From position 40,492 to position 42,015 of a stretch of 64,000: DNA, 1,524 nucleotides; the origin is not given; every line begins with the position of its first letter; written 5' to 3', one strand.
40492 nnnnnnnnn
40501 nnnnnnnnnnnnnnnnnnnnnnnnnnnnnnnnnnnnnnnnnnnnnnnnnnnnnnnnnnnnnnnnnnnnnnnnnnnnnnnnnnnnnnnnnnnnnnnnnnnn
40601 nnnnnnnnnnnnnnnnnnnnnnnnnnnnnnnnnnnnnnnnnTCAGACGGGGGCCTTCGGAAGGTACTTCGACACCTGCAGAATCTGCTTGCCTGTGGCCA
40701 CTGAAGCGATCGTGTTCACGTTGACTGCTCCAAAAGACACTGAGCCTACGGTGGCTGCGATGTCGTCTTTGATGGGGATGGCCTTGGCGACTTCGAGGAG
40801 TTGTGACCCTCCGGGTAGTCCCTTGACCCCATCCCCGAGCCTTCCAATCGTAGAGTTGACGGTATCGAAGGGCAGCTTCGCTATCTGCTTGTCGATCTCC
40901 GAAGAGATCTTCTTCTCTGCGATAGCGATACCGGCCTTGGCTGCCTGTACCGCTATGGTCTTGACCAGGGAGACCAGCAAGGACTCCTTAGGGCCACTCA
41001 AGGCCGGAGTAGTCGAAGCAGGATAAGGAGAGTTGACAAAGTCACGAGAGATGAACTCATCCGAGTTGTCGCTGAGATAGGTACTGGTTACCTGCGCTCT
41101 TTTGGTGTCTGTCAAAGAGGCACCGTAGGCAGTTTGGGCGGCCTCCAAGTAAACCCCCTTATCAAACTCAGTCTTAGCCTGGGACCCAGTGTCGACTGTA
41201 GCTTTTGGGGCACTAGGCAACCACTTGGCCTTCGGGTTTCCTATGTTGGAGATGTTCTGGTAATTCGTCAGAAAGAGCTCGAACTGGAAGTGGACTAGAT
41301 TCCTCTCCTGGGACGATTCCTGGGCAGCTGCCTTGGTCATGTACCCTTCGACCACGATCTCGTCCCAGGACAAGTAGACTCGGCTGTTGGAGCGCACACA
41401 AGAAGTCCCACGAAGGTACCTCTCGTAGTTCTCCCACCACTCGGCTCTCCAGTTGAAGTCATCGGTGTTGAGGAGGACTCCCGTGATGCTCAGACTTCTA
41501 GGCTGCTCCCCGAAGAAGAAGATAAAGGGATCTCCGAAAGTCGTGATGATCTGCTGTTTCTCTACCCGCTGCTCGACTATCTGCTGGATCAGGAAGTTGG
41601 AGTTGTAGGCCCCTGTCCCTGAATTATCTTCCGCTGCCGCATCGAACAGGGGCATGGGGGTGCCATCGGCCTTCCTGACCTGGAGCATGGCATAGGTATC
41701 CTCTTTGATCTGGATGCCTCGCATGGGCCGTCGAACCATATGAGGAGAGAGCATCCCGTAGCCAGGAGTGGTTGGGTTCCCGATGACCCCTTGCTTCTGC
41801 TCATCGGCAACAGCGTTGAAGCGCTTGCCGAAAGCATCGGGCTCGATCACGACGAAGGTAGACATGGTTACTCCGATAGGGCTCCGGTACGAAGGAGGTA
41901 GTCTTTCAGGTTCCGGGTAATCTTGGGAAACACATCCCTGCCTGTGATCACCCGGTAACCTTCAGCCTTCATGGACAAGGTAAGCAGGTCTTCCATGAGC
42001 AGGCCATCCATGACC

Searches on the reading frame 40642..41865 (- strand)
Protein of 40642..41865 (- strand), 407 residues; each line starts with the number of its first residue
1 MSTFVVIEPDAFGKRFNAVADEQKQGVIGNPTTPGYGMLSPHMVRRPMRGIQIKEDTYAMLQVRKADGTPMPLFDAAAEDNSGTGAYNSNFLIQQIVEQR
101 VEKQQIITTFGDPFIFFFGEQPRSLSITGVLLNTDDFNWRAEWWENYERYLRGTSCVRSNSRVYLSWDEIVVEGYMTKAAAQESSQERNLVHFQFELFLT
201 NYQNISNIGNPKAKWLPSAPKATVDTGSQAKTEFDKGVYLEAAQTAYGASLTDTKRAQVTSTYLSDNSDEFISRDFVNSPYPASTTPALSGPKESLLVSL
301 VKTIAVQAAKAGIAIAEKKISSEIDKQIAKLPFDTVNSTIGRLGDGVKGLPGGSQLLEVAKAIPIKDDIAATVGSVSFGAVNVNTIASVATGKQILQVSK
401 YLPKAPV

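Call 6: search_protein_families(library=pfam, proteins=[window:40642-41865:-], max_evalue=0.01)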
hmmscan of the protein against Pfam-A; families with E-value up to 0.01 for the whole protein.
window:40642-41865:- (407 aa): 0 families

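Call 11: search_protein_families(library=phrogs, proteins=[window:40642-41865:-], max_evalue=0.01)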
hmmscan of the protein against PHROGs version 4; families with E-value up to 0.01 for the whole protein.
window:40642-41865:- (407 aa): 0 families

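Call 101: search_dna_similar(query=window:40642-41865:-, collection=phages, mode=protein, max_evalue=0.001, max_rows=10)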
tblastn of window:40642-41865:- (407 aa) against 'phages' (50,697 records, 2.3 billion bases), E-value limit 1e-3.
Records with a match: 1; places in all: 1; records where one place covers at least 80% of the query: 0.
Best place of each record, by identity: <60% 1.
By first word of the organism name: Salmonella 1.
By host as written in the record: Salmonella enterica subsp. enterica serovar Typhimurium ATCC 14028 1.
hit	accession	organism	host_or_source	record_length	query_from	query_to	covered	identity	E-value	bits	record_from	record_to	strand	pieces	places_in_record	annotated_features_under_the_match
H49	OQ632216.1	Salmonella phage Arash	Salmonella enterica subsp. enterica ...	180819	71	193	30%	28.7%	3e-6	56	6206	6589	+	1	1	structural protein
